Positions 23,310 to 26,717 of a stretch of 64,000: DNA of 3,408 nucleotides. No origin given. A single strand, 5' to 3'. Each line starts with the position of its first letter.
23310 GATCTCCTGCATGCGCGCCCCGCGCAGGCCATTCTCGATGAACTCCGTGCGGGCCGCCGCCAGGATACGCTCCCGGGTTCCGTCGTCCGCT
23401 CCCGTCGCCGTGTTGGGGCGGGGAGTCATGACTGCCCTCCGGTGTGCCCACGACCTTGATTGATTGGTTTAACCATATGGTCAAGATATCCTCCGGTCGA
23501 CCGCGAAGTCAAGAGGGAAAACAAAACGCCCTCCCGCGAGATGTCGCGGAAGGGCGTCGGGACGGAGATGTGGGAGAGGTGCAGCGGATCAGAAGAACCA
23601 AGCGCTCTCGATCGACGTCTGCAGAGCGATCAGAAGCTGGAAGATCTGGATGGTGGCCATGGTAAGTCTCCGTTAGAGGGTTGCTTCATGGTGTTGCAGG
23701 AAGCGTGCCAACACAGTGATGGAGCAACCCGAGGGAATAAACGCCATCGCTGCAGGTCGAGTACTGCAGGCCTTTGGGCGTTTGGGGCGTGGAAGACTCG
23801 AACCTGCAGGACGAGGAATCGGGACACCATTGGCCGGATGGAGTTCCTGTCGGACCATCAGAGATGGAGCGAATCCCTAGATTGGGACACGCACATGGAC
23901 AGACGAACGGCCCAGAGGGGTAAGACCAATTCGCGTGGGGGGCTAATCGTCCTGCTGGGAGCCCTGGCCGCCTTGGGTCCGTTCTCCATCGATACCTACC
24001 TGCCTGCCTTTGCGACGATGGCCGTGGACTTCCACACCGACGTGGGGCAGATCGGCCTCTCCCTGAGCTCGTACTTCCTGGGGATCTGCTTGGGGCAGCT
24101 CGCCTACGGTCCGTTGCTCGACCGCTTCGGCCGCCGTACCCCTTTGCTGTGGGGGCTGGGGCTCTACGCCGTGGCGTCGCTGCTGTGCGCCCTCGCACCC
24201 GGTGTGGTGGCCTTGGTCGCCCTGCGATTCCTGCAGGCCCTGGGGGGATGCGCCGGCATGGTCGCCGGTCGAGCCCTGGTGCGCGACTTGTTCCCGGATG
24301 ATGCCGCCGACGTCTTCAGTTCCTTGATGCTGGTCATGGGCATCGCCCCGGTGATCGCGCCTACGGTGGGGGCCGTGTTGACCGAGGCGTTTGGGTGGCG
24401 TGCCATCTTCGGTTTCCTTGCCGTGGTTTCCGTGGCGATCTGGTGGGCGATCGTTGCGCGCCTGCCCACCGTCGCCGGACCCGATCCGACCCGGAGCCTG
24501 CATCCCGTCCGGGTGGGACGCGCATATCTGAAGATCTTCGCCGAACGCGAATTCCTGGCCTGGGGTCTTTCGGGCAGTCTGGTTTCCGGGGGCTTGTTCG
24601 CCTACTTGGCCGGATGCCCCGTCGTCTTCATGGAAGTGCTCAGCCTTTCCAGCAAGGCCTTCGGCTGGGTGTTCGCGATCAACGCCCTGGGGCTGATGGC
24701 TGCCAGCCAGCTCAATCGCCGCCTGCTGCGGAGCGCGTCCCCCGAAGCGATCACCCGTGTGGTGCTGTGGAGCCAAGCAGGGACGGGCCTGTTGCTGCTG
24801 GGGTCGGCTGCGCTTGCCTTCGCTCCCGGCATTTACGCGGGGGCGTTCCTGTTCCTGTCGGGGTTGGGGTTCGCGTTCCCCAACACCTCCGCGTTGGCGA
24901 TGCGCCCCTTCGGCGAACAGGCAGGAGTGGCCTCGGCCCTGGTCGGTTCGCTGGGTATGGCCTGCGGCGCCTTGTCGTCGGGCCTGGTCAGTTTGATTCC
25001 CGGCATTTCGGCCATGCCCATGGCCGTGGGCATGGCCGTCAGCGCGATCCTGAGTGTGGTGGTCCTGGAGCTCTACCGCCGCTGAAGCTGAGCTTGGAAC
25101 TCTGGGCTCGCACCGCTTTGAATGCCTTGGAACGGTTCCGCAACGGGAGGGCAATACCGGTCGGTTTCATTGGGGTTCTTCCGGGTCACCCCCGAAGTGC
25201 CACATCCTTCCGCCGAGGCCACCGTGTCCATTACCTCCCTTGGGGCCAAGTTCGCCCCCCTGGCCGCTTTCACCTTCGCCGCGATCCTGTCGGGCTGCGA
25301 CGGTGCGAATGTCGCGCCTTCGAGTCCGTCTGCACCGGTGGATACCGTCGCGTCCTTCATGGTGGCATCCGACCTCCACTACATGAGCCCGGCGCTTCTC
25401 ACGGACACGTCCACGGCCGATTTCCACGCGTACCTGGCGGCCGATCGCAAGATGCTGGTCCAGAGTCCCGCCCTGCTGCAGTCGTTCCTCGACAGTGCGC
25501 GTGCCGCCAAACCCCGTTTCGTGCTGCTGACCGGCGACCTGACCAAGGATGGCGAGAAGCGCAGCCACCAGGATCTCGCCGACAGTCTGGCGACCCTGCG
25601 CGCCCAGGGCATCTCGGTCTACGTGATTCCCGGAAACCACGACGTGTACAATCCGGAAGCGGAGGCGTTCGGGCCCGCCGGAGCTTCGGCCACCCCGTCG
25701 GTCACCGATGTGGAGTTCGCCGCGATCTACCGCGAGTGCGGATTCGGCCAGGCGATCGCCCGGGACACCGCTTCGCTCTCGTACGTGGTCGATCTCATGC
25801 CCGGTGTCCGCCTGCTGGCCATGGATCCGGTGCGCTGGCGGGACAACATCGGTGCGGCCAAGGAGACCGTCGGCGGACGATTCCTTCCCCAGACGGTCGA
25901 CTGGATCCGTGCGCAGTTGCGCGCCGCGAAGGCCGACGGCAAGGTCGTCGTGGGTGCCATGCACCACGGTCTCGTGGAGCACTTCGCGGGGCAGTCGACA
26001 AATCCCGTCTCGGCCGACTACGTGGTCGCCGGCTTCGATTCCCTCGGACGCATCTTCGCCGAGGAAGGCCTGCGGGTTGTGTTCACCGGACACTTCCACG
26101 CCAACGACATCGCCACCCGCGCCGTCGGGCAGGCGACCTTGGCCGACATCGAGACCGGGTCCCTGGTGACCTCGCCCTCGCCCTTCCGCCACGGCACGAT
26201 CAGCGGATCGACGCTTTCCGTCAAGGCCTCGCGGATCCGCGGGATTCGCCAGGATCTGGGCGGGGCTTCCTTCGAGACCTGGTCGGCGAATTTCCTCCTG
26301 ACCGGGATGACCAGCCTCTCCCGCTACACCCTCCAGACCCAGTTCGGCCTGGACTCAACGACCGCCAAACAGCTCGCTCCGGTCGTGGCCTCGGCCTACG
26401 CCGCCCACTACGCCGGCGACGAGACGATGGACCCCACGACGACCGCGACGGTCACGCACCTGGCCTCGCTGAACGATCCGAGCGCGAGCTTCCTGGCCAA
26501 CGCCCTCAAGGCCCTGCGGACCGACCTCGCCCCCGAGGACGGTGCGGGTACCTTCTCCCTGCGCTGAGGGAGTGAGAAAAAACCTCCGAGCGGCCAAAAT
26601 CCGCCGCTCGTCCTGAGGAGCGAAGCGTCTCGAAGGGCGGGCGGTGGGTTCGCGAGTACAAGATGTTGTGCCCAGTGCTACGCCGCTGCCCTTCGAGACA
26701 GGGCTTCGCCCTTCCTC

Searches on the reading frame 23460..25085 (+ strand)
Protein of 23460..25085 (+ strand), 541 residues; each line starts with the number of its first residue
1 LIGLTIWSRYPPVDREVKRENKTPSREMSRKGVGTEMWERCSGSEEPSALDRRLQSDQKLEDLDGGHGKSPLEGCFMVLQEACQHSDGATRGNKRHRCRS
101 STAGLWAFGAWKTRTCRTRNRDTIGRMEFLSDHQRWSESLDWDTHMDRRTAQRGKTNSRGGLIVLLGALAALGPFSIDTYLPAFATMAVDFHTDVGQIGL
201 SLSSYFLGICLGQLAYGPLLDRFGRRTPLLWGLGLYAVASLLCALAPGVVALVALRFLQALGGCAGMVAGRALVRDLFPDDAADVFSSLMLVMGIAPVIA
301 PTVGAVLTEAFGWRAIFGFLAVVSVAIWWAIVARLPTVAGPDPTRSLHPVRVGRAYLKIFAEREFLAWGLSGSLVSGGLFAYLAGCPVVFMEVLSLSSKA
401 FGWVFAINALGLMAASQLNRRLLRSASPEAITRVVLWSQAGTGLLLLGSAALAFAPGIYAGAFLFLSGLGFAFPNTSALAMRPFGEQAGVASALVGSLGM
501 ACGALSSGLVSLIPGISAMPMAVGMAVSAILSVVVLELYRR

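Call 59: search_protein_families(library=pfam, proteins=[window:23460-25085:+], max_evalue=0.001)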
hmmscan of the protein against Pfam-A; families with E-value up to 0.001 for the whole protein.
window:23460-25085:+ (541 aa): 2 families
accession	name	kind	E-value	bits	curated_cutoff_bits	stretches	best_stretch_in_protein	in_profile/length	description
PF07690.21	MFS_1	-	3.8e-42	144.9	33.4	1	170-506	5-346/347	Major Facilitator Superfamily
PF00083.30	Sugar_tr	-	8.6e-07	28.6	22.3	1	197-327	47-184/452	Sugar (and other) transporter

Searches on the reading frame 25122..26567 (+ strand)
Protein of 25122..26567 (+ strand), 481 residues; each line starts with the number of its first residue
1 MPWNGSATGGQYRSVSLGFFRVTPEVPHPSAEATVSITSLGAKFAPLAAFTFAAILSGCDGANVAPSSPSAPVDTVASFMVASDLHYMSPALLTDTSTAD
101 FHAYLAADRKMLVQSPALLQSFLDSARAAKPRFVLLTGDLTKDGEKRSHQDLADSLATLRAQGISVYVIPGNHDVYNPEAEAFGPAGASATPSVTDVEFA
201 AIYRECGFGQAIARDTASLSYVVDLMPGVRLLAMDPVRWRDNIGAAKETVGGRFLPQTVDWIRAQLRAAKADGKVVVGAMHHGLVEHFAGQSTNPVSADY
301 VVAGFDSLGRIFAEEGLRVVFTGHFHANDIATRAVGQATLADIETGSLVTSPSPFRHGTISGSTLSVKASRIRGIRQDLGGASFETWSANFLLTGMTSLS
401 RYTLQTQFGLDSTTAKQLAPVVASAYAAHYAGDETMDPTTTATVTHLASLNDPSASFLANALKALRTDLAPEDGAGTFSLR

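Call 59: search_protein_families(library=pfam, proteins=[window:25122-26567:+], max_evalue=0.001)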
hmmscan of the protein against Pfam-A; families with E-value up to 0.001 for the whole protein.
window:25122-26567:+ (481 aa): 1 family
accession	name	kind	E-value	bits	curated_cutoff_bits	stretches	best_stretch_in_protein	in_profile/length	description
PF00149.33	Metallophos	-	1.1e-12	49.2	21.5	1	79-327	3-190/191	Calcineurin-like phosphoesterase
